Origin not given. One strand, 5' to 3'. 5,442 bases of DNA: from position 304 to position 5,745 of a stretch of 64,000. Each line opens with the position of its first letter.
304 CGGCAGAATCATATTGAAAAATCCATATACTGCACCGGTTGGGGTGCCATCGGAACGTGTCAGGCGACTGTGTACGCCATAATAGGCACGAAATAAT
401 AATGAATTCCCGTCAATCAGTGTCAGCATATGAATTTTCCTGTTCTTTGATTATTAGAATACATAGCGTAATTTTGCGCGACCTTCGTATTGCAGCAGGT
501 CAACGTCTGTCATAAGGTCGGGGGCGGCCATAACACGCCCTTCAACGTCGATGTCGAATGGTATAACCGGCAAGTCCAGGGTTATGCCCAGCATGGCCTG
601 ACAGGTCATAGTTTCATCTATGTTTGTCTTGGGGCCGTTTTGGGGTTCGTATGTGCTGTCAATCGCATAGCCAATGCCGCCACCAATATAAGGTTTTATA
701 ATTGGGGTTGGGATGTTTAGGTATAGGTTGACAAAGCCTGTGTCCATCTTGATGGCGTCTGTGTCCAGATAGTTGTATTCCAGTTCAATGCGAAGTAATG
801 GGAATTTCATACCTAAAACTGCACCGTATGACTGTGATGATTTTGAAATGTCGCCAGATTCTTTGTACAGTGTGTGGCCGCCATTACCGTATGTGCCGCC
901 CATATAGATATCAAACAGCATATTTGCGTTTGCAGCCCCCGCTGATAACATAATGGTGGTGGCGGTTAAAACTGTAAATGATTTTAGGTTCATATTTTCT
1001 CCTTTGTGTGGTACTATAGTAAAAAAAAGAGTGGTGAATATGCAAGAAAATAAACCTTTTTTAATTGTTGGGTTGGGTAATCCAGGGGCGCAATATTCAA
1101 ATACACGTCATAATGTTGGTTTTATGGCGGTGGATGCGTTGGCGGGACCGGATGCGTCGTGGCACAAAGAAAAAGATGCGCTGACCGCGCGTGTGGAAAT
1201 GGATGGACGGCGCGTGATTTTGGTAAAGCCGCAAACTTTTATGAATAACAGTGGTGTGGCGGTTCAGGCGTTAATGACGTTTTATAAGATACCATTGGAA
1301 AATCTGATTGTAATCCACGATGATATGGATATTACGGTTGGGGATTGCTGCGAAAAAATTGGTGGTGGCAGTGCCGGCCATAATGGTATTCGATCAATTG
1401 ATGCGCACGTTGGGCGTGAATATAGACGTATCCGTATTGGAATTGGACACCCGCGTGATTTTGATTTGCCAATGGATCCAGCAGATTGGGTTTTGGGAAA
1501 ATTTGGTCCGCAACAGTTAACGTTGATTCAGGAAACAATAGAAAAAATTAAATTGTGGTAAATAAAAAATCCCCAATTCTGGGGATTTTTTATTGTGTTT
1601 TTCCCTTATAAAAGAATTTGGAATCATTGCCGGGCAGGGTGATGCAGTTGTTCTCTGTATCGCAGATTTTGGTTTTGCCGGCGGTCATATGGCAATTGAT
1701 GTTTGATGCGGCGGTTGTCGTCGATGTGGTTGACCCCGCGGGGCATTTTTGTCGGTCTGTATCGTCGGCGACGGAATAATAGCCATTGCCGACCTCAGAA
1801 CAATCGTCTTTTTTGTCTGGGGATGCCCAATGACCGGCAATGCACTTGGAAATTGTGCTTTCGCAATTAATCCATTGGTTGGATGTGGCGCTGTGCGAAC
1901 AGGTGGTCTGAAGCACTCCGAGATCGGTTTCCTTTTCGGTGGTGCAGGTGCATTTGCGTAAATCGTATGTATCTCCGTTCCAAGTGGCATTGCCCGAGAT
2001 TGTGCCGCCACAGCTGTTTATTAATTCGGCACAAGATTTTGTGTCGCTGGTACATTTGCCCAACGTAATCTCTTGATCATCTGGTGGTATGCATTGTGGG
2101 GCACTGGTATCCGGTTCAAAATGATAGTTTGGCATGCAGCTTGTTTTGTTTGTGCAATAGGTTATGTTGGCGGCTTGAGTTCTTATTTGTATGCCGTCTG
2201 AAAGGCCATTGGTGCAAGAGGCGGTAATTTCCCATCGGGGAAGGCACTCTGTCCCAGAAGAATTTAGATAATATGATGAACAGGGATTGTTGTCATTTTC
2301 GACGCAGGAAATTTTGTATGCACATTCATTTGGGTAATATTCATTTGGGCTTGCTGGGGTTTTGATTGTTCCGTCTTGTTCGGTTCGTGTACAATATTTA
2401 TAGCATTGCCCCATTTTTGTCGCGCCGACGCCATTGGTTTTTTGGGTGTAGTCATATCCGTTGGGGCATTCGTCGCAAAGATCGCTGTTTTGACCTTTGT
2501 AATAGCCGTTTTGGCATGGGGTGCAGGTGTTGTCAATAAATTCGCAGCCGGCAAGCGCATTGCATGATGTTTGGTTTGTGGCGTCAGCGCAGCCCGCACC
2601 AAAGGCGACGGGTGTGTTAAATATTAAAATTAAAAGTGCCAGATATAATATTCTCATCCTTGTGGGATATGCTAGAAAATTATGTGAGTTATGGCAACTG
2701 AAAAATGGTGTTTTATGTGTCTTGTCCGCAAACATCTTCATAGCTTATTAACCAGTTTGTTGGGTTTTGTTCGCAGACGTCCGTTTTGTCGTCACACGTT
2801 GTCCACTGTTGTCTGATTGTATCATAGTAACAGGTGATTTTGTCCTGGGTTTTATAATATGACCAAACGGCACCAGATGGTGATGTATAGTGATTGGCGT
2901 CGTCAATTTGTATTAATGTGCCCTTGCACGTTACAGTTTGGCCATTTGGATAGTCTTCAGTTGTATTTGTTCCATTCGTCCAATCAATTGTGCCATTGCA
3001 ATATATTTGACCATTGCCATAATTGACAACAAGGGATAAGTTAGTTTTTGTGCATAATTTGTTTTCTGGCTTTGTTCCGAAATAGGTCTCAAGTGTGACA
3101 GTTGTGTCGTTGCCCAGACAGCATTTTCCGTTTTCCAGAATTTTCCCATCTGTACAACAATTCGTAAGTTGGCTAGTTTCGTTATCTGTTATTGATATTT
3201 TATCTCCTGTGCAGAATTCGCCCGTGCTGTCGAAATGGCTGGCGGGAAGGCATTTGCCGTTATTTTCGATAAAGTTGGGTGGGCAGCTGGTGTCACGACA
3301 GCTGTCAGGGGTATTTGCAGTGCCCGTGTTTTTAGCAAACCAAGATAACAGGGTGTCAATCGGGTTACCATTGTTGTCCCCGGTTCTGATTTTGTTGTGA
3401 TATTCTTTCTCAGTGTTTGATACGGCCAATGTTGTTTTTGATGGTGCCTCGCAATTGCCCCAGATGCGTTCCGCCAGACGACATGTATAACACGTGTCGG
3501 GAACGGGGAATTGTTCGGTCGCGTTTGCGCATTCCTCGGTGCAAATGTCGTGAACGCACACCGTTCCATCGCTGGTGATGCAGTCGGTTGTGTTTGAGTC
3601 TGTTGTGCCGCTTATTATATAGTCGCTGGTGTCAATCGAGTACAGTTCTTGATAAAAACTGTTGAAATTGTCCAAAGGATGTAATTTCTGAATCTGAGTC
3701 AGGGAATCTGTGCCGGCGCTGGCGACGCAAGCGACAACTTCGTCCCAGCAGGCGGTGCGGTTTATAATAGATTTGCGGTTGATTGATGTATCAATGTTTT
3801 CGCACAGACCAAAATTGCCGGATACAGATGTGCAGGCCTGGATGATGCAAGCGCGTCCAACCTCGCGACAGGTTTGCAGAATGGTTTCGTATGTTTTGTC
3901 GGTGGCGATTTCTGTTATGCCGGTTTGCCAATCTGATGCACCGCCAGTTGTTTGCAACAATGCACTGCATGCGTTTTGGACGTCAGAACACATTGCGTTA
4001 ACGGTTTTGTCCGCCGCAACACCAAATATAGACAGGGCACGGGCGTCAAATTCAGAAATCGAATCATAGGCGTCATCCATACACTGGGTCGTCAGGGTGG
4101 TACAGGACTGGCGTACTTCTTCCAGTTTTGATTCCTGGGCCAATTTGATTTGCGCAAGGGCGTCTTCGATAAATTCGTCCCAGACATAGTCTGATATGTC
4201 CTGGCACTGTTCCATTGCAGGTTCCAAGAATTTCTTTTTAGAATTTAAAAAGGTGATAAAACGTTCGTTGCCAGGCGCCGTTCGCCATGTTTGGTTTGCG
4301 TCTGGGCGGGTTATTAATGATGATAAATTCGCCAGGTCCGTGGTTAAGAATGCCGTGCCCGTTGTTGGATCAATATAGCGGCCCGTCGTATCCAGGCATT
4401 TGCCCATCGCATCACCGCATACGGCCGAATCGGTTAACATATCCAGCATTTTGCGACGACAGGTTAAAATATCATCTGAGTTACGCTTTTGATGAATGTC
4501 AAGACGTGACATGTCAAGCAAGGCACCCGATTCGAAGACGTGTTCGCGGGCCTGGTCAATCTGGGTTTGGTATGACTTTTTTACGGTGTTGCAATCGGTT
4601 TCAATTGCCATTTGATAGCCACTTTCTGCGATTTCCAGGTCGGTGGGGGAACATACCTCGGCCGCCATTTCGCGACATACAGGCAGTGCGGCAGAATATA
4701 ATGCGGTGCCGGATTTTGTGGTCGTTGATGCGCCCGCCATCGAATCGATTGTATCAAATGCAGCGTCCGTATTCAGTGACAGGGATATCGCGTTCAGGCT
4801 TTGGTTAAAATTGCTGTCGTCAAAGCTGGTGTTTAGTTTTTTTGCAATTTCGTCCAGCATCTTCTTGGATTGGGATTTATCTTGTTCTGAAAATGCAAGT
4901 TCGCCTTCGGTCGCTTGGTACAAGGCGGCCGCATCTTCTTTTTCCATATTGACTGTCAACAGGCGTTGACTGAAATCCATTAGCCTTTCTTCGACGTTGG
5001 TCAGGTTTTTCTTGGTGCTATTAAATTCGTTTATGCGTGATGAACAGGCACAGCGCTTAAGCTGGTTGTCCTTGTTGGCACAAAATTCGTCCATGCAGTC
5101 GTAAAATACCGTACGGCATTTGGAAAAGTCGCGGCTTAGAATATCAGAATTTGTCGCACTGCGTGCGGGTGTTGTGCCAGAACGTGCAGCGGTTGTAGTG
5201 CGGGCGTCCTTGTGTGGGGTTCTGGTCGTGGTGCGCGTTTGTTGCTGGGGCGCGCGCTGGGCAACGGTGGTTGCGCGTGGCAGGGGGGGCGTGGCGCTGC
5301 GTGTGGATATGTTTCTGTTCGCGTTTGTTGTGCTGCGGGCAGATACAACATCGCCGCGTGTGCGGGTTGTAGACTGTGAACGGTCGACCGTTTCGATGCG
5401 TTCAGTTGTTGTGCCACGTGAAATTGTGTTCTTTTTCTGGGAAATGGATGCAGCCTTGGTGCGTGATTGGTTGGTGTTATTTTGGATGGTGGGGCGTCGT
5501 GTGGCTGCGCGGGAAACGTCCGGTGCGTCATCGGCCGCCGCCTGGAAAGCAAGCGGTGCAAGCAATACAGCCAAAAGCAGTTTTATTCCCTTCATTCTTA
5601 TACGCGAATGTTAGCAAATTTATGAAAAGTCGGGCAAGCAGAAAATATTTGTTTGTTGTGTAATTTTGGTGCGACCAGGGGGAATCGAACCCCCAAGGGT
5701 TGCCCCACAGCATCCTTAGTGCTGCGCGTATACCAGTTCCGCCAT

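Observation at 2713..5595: Uncharacterised paralog family of large secreted Cys-rich proteins (three copies in 64 kb)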

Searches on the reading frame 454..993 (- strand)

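Call 24: search_protein_families(library=pfam, proteins=[window:454-993:-], max_evalue=0.001)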
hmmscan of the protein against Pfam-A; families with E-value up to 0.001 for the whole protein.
window:454-993:- (179 aa): 1 family
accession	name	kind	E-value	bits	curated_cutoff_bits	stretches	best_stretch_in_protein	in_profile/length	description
PF13505.12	OMP_b-brl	-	0.00011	22.9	28.7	1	10-115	3-118/175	Outer membrane protein beta-barrel domain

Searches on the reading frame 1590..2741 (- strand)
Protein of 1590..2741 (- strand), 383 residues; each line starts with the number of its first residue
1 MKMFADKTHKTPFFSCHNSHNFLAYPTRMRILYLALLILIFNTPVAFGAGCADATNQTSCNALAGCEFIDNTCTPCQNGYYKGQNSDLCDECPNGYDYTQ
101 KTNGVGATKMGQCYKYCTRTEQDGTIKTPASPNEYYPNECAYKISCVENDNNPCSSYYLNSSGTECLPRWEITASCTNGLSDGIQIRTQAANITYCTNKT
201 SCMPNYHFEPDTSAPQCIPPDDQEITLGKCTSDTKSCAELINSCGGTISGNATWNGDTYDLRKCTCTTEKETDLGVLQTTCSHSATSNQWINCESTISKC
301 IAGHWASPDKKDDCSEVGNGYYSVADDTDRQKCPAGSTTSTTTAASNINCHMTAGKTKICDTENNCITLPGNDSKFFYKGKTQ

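Call 4: search_protein_families(library=pfam, proteins=[window:1590-2741:-], max_evalue=1)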
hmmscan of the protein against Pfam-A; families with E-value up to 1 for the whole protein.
window:1590-2741:- (383 aa): 2 families
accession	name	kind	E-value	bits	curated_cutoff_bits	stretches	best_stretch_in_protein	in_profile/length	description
PF07699.19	Ephrin_rec_like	-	0.00056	20.1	23.1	1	71-113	9-48/48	Tyrosine-protein kinase ephrin type A/B receptor-like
PF10472.14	CReP_N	-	0.1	11.9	25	1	151-220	216-285/411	eIF2-alpha phosphatase phosphorylation constitutive repressor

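Call 11: search_protein_families(library=ncbifam, proteins=[window:1590-2741:-], max_evalue=0.1)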
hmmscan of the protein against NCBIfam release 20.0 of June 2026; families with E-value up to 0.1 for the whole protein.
window:1590-2741:- (383 aa): 0 families

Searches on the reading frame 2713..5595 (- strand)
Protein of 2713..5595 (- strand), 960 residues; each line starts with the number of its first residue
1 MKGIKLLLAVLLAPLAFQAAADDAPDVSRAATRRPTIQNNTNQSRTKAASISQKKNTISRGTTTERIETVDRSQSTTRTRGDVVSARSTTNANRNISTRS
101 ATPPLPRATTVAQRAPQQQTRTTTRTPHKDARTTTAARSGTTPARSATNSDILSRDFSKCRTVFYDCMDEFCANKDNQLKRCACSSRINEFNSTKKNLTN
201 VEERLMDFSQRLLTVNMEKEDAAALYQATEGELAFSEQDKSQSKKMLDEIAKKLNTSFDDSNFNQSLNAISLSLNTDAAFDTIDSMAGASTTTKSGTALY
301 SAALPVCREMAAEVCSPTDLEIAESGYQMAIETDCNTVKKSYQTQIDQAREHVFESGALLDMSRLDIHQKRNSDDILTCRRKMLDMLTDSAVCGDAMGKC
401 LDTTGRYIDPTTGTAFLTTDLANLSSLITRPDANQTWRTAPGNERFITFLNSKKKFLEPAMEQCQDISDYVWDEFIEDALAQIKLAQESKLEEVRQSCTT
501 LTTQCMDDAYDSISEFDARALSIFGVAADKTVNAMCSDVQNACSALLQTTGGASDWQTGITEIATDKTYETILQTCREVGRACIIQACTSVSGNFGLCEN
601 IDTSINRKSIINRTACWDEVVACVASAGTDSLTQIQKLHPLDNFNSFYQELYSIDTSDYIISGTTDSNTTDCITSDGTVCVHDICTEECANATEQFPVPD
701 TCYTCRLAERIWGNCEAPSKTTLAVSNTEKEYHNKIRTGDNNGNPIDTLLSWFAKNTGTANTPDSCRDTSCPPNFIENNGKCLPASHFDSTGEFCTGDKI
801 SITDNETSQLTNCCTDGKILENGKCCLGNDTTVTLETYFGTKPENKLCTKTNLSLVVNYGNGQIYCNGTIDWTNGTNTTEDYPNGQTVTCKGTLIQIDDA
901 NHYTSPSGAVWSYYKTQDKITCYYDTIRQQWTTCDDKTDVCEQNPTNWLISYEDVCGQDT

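Call 4: search_protein_families(library=pfam, proteins=[window:2713-5595:-], max_evalue=1)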
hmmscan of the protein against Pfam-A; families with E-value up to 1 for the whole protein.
window:2713-5595:- (960 aa): 1 family
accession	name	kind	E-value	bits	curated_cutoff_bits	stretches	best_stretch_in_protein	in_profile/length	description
PF22037.2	PSD13_N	-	0.23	11.9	27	1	172-257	45-131/224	PSD13 N-terminal repeats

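Call 11: search_protein_families(library=ncbifam, proteins=[window:2713-5595:-], max_evalue=0.1)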
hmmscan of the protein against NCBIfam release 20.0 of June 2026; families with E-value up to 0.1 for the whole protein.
window:2713-5595:- (960 aa): 0 families

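Call 13: find_homologous_proteins(query=window:2713-5595:-)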
Query window:2713-5595:- (960 aa): 880 proteins with E <= 0.001 among 8000 candidates; the best 120 are listed.
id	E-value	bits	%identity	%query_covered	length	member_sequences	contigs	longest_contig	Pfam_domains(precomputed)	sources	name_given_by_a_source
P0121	0.0e+0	2176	100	100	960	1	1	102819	-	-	-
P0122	0.0e+0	1665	78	96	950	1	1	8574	-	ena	-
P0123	0.0e+0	1623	77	99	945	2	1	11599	-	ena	-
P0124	0.0e+0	1543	75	100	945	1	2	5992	-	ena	-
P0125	0.0e+0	1236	62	100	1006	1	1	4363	-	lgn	-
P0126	0.0e+0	1232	67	84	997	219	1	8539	-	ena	-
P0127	0.0e+0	1229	62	100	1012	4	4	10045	-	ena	-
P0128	0.0e+0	1224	62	100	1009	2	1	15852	-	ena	-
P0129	0.0e+0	1219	61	99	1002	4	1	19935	-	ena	-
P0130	0.0e+0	1218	61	96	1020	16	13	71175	-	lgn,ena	-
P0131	0.0e+0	1215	62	99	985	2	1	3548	-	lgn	-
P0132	0.0e+0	1215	61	99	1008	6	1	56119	-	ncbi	-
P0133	0.0e+0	1212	61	99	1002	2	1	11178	-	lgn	-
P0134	0.0e+0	1211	63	91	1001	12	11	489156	-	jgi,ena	-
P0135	0.0e+0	1207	61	99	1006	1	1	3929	-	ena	-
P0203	4.9e-279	947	50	98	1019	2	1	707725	-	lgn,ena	-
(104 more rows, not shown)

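Call 49: find_encoding_contigs(protein=P0203, flank=10000, max_places=2)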
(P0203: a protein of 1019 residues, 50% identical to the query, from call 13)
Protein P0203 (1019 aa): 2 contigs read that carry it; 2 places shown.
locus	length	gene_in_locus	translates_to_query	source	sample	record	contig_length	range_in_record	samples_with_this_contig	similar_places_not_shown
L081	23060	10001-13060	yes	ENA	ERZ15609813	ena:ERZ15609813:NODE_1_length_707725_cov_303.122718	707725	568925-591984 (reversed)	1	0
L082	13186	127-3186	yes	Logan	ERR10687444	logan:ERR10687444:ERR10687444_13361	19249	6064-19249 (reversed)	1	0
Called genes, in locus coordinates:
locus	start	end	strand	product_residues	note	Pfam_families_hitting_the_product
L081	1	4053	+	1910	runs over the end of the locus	PF17962:bMG6 (faint), PF11974:bMG3, PF01835:MG2, PF17972:bMG5 (weak), PF07703:A2M_BRD (weak), PF00207:A2M, PF17973:bMG10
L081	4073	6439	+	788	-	PF00912:Transgly, PF00905:Transpeptidase, PF06832:BiPBP_C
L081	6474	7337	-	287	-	PF11276:DUF3078 (weak)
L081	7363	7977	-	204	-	-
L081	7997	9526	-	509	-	PF17251:Pom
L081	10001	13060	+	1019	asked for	-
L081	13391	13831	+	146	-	-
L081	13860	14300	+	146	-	-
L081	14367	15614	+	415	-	PF07699:Ephrin_rec_like (weak)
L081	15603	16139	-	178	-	PF01195:Pept_tRNA_hydro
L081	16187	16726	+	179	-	PF13505:OMP_b-brl (weak)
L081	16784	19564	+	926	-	PF02739:5_3_exonuc_N, PF01367:5_3_exonuc, PF01612:DNA_pol_A_exo1, PF00476:DNA_pol_A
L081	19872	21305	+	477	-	PF01406:tRNA-synt_1e, PF01921:tRNA-synt_1f (faint), PF00133:tRNA-synt_1, PF09334:tRNA-synt_1g (weak)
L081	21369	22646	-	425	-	PF06689:zf-C4_ClpX, PF00493:MCM (weak), PF05496:RuvB_N (weak), PF00004:AAA, PF07724:AAA_2, PF07728:AAA_5 (weak), PF10431:ClpB_D2-small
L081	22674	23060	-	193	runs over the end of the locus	PF00574:CLP_protease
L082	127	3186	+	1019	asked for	-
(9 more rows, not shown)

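Call 67: search_protein_families(library=phrogs, proteins=[window:2713-5595:-], max_evalue=0.01)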
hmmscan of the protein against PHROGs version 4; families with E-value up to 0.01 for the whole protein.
window:2713-5595:- (960 aa): 0 families
